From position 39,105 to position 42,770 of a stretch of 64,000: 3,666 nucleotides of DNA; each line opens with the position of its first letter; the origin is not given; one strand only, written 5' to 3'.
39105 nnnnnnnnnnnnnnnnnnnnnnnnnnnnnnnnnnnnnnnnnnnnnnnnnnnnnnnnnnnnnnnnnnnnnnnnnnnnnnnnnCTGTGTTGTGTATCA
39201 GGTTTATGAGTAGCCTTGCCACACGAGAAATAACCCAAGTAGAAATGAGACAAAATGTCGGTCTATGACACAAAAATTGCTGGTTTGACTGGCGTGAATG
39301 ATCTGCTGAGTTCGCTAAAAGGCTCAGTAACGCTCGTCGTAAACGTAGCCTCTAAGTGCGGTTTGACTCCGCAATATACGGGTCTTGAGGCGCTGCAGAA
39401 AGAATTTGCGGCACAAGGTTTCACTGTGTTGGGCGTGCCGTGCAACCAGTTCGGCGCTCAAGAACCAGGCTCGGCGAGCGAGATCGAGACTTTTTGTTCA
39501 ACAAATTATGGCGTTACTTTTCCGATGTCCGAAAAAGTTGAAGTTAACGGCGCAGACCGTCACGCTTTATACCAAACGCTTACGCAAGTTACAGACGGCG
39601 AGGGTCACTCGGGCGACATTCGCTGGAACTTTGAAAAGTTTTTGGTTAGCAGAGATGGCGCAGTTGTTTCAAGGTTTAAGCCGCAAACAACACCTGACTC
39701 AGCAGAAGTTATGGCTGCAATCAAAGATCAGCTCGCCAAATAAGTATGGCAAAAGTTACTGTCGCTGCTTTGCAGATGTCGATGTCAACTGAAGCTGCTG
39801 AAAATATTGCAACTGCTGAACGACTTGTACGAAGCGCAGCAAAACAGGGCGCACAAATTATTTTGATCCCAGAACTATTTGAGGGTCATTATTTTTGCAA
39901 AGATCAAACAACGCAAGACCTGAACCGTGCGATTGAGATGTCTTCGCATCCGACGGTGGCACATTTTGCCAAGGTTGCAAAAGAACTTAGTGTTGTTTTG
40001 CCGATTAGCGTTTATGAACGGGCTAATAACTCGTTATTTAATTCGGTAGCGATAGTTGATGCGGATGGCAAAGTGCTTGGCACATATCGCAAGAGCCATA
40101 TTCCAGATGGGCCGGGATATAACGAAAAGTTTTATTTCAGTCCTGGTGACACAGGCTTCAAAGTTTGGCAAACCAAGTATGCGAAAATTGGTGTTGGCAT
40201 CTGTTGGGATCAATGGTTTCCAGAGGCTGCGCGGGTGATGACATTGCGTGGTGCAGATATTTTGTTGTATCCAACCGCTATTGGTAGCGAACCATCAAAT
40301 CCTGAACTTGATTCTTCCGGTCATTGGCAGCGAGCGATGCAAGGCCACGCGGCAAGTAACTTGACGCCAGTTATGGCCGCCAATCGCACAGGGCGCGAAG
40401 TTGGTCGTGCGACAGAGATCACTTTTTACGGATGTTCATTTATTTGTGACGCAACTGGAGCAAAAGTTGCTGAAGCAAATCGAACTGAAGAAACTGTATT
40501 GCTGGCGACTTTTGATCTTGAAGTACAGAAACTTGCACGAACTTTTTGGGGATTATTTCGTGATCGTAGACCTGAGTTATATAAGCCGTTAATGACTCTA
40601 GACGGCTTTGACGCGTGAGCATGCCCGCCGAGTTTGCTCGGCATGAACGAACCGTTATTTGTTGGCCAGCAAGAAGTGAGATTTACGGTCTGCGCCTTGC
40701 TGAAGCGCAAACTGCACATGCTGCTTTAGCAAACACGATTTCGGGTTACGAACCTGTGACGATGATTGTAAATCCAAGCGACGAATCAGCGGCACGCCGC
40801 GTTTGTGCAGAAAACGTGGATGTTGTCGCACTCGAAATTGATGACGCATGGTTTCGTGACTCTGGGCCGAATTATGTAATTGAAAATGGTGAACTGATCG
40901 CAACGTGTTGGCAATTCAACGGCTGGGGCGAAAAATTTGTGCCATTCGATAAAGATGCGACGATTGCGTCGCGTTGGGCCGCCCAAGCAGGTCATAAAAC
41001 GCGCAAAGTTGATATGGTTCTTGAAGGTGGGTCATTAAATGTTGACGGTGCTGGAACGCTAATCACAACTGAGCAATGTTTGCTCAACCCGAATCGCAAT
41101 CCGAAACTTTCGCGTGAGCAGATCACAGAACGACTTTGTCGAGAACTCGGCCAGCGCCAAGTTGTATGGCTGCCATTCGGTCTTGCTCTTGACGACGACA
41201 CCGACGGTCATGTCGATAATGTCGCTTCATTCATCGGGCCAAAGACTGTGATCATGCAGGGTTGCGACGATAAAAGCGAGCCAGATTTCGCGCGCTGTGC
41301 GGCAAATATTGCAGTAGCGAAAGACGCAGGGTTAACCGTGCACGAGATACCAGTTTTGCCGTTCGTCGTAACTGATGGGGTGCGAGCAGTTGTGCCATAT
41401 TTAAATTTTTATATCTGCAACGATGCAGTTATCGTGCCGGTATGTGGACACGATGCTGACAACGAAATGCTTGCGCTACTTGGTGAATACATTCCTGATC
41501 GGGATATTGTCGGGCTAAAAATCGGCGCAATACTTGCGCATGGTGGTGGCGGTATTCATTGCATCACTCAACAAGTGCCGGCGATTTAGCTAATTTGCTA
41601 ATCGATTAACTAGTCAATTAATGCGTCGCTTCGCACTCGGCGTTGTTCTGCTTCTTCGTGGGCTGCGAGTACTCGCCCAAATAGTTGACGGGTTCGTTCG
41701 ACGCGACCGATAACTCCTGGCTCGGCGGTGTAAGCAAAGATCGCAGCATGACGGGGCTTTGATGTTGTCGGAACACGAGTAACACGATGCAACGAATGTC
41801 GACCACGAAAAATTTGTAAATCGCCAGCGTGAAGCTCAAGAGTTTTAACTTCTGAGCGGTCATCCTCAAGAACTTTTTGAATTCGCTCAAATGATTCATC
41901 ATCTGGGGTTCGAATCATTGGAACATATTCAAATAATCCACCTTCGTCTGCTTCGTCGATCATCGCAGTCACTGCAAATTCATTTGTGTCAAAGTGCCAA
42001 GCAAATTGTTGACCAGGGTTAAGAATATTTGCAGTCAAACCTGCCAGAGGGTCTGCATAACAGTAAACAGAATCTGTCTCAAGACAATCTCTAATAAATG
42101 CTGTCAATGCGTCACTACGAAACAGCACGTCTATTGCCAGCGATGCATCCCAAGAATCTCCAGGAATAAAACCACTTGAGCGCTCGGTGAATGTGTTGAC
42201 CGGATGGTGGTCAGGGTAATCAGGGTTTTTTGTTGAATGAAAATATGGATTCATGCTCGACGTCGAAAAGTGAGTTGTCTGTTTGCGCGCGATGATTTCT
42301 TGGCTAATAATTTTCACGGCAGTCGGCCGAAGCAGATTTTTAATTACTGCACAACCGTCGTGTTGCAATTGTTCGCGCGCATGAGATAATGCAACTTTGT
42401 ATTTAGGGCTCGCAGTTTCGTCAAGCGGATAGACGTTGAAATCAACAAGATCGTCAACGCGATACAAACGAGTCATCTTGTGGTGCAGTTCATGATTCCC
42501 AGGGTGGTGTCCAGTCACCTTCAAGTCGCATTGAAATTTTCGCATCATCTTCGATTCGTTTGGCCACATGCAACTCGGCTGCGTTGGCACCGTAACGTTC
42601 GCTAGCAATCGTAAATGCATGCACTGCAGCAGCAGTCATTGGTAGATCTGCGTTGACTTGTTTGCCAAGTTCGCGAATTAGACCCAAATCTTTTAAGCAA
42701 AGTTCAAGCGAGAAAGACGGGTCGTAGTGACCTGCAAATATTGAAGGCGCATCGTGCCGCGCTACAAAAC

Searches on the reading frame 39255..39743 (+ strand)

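Call 77: search_protein_families(library=pfam, proteins=[window:39255-39743:+], max_evalue=0.00001)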
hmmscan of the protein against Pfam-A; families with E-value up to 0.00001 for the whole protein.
window:39255-39743:+ (162 aa): 1 family
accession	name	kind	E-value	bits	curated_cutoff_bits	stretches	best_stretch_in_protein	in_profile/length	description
PF00255.25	GSHPx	-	1.5e-37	127.9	27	1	3-109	1-107/108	Glutathione peroxidase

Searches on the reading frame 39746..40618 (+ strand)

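Call 77: search_protein_families(library=pfam, proteins=[window:39746-40618:+], max_evalue=0.00001)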
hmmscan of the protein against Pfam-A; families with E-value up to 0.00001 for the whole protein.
window:39746-40618:+ (290 aa): 1 family
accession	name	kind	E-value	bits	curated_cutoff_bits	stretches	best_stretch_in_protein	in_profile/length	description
PF00795.27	CN_hydrolase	-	1.4e-55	188.9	23.2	1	5-260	1-250/256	Carbon-nitrogen hydrolase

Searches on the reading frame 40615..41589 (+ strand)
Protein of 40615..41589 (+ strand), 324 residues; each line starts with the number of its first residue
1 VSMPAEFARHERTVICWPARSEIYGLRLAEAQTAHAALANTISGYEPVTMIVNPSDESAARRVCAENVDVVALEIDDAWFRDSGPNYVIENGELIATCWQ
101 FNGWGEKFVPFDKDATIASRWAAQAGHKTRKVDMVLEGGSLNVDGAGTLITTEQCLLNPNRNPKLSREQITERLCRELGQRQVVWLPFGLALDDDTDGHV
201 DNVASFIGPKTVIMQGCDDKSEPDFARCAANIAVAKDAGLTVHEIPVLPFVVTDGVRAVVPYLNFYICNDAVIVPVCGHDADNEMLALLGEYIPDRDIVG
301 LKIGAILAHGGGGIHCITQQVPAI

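Call 77: search_protein_families(library=pfam, proteins=[window:40615-41589:+], max_evalue=0.00001)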
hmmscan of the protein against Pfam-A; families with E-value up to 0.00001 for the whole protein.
window:40615-41589:+ (324 aa): 1 family
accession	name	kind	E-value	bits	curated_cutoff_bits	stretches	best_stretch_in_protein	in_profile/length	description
PF04371.20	PAD_porph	-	1.7e-99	333.5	25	1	3-322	2-321/321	Porphyromonas-type peptidyl-arginine deiminase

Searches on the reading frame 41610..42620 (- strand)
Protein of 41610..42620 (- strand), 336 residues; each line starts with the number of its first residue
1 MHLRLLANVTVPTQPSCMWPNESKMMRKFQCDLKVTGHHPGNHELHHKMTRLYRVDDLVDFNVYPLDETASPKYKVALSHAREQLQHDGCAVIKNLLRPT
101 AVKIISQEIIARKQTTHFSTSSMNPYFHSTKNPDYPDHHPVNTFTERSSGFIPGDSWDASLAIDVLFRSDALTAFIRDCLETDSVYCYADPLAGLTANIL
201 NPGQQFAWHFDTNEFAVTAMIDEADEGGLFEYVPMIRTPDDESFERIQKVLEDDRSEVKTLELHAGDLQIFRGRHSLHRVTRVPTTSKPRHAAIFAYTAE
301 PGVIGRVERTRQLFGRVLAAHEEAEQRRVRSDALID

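Call 77: search_protein_families(library=pfam, proteins=[window:41610-42620:-], max_evalue=0.00001)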
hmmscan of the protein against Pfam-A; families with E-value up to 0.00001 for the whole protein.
window:41610-42620:- (336 aa): 1 family
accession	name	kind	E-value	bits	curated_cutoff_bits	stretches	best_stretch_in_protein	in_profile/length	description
PF23169.1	HalD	-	1.3e-13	51.3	26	1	160-298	74-209/228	Halogenase D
